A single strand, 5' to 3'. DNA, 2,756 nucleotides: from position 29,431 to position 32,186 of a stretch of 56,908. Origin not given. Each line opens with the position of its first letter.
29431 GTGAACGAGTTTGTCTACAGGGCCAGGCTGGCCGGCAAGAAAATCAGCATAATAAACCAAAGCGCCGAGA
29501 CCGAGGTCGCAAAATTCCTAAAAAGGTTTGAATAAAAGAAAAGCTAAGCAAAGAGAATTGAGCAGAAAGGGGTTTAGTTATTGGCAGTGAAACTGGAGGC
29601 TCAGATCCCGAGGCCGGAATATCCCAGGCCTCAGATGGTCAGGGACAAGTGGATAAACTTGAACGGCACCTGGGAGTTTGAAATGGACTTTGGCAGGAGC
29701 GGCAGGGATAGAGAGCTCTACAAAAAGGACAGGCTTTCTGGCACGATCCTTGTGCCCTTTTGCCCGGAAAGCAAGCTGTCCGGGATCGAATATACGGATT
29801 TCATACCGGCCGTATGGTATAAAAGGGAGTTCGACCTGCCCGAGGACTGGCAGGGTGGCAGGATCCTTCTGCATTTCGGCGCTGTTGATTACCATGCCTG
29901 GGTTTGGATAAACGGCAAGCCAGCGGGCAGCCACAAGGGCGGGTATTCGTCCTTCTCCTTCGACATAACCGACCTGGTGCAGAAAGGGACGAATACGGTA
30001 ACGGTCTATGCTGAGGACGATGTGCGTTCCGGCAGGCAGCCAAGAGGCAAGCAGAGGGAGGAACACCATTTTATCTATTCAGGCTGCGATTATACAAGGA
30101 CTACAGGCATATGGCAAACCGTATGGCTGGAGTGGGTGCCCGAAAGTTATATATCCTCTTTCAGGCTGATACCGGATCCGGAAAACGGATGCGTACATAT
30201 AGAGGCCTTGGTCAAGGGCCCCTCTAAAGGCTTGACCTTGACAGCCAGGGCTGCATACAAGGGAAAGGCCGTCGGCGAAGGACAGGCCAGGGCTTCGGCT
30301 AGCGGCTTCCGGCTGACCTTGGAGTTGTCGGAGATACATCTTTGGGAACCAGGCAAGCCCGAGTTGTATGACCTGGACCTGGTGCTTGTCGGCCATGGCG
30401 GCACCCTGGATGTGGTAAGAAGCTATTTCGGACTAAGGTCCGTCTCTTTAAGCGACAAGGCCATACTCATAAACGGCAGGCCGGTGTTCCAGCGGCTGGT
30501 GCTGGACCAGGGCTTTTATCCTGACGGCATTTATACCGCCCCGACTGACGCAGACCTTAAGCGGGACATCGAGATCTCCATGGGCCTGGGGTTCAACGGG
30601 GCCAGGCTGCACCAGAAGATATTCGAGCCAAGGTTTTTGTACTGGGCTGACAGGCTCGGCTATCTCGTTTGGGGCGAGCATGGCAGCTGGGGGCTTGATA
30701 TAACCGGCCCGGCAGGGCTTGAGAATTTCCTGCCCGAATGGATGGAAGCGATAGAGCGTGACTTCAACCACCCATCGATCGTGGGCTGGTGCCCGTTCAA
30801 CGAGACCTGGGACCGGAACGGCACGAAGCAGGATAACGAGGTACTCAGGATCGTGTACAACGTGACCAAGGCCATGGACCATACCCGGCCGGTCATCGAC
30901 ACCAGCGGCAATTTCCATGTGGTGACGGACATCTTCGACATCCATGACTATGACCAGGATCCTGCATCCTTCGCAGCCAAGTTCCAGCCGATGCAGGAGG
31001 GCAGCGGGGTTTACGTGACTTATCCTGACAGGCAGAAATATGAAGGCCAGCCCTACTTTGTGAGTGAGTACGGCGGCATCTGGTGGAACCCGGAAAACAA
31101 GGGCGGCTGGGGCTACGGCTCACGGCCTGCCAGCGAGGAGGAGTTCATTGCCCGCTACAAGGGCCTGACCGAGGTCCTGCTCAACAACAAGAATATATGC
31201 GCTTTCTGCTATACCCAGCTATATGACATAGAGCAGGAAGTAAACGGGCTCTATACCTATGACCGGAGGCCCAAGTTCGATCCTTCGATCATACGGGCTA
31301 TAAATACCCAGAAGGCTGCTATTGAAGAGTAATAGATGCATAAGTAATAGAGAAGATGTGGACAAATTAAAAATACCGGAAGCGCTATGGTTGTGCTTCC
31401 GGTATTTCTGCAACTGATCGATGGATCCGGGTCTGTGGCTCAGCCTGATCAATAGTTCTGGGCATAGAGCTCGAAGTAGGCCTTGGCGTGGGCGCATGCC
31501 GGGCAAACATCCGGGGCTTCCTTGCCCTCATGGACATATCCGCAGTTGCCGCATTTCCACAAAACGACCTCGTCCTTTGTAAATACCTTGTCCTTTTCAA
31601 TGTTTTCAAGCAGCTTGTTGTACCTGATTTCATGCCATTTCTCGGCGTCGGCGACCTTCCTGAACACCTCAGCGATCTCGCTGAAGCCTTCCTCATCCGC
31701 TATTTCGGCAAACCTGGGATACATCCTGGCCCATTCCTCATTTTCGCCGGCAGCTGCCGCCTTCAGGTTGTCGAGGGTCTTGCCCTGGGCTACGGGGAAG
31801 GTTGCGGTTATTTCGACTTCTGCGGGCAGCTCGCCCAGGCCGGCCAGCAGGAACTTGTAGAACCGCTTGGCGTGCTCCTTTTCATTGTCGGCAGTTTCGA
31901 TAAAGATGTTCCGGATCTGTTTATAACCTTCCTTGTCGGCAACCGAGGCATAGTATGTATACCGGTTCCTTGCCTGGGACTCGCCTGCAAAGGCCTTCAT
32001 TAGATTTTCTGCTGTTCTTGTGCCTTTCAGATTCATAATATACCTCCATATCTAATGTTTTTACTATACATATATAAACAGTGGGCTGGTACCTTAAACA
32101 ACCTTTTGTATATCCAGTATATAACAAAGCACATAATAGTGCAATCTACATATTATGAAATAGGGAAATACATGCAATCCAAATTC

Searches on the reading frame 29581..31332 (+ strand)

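Call 7: search_protein_families(library=pfam, proteins=[window:29581-31332:+], max_evalue=0.001)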
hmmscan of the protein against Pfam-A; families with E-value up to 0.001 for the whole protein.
window:29581-31332:+ (583 aa): 5 families
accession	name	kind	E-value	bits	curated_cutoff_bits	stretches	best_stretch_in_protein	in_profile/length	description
PF02837.24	Glyco_hydro_2_N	-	1.2e-16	61.5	28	1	74-182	59-164/169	Glycosyl hydrolases family 2, sugar binding domain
PF22666.2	Glyco_hydro_2_N2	-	1.7e-12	48.2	27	1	78-173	50-146/167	Glycosyl hydrolase 2 galactose-binding domain-like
PF02836.23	Glyco_hydro_2_C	-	1.3e-09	38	21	1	289-498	2-211/302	Glycosyl hydrolases family 2, TIM barrel domain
PF00703.27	Glyco_hydro_2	-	8.1e-08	33.4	23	1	222-286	36-109/109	Glycosyl hydrolases family 2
PF13364.12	BetaGal_ABD2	-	0.00056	21.1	23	0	77-144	36-106/112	Beta-galactosidase second all-beta domain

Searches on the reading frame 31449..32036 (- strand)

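Call 7: search_protein_families(library=pfam, proteins=[window:31449-32036:-], max_evalue=0.001)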
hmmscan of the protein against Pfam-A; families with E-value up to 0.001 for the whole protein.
window:31449-32036:- (195 aa): 4 families
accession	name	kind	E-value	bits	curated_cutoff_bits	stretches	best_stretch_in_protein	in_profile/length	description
PF02915.23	Rubrerythrin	-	1.1e-31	110.4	22.8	1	10-143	1-137/137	Rubrerythrin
PF21349.2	RUBY_RBDX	-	7.8e-15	54.5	26.5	1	160-189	1-30/30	Rubrerythrin, rubredoxin-like domain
PF00210.30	Ferritin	-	1.2e-09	38.7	24.5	1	10-148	2-141/142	Ferritin-like domain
PF23458.2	DUF7130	-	2.3e-05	24.7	35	1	144-188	39-83/89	Domain of unknown function (DUF7130)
